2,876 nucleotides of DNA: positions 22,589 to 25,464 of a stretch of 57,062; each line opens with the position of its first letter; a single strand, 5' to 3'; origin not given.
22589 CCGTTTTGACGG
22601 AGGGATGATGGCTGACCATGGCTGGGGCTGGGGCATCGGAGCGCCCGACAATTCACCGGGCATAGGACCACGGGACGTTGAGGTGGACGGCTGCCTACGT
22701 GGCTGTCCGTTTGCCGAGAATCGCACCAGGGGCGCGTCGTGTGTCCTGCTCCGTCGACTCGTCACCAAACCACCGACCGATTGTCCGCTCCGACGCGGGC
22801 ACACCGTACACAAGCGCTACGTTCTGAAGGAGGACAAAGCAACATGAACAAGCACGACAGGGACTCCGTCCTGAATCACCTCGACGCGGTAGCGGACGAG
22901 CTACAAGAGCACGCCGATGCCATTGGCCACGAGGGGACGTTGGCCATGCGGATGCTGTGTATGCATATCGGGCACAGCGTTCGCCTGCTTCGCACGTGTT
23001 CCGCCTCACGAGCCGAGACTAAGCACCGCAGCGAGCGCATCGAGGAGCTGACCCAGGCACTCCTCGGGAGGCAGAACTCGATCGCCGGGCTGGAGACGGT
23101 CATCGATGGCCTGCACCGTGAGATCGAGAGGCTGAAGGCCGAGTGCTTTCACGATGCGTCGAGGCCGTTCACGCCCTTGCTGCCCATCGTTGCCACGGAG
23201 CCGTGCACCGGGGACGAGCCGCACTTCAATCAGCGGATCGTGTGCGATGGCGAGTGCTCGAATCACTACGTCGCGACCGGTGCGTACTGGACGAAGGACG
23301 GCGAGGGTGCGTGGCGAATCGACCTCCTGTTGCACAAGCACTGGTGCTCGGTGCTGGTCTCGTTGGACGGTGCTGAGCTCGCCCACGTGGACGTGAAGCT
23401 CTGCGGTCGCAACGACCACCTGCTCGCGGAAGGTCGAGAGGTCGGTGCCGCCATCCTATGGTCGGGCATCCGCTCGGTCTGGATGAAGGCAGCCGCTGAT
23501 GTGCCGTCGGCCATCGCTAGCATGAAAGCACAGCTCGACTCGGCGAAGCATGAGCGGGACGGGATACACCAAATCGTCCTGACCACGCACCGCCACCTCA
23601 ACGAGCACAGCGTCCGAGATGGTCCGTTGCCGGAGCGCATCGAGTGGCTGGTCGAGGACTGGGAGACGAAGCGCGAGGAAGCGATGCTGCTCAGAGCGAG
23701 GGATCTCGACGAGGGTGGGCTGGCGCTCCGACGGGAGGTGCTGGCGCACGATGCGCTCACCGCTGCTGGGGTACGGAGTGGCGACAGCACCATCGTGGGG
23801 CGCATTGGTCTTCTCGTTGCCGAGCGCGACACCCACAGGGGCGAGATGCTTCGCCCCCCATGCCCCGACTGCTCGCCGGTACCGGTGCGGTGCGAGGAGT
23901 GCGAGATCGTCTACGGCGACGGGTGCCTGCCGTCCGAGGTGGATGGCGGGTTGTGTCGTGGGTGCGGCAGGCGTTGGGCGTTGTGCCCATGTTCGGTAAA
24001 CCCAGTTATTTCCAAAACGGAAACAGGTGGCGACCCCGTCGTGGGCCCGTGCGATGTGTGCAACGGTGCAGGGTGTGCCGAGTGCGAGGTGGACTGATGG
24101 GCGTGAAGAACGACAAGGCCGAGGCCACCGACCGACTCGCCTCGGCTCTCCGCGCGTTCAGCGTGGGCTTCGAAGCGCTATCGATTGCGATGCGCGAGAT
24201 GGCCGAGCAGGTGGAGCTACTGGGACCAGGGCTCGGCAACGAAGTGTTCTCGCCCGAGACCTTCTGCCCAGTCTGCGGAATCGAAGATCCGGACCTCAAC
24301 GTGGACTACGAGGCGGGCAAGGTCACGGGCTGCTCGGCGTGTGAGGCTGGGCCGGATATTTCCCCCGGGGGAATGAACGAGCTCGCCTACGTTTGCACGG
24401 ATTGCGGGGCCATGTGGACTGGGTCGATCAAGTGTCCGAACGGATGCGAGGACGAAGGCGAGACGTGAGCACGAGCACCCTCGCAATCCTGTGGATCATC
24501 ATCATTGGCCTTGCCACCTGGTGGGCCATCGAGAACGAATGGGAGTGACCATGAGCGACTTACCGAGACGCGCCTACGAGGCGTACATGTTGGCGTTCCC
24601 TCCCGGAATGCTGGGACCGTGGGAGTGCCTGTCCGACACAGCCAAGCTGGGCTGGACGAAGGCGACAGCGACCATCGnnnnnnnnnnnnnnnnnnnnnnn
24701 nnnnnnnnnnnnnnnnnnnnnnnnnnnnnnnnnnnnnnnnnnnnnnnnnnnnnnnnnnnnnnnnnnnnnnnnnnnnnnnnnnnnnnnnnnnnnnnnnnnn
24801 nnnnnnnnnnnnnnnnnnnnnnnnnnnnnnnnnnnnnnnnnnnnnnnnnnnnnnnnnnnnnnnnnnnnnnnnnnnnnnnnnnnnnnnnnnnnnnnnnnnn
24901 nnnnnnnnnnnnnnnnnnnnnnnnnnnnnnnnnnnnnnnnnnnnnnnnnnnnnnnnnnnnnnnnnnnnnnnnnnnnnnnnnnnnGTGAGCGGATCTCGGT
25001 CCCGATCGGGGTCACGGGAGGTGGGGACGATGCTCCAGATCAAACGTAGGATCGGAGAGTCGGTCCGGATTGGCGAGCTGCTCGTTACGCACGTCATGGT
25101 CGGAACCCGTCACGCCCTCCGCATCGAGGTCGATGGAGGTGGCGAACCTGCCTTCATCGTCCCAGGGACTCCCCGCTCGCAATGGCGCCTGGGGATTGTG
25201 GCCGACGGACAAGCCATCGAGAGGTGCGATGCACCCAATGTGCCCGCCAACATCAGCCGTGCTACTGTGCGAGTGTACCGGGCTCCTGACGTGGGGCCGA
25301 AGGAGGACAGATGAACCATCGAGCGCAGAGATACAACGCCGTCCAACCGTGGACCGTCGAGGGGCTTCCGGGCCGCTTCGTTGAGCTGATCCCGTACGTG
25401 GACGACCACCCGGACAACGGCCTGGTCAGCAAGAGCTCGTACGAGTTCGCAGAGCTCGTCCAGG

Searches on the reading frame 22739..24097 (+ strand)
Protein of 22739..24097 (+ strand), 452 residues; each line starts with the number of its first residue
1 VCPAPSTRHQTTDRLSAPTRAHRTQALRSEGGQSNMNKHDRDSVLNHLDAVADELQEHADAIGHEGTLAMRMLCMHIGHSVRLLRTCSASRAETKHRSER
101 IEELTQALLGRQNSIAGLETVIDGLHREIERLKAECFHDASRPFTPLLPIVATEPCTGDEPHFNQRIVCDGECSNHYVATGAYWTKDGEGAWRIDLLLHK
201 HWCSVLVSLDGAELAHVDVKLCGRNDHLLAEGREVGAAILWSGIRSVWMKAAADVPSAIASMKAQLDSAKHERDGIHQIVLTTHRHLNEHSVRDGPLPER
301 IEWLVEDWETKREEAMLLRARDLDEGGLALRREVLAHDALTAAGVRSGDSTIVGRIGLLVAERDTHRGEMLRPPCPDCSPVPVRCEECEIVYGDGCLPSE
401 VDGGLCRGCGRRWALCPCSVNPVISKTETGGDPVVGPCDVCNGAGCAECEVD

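Call 9: search_protein_families(library=pfam, proteins=[window:22739-24097:+], max_evalue=0.01)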
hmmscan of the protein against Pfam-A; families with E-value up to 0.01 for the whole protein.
window:22739-24097:+ (452 aa): 0 families

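Call 45: search_protein_families(library=ncbifam, proteins=[window:22739-24097:+], max_evalue=0.001)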
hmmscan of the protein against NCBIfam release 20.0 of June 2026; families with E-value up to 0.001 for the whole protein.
window:22739-24097:+ (452 aa): 0 families

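Call 123: search_solved_structures(query=window:22739-24097:+, max_evalue=1)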
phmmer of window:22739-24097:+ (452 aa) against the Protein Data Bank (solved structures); distinct sequences matched with E-value up to 1: 0.

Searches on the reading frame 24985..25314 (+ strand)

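Call 9: search_protein_families(library=pfam, proteins=[window:24985-25314:+], max_evalue=0.01)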
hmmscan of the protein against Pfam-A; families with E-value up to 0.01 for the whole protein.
window:24985-25314:+ (109 aa): 1 family
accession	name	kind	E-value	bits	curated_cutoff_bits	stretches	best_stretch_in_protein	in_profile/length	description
PF02599.21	CsrA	-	0.0045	17.4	27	0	16-50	1-35/53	Global regulator protein family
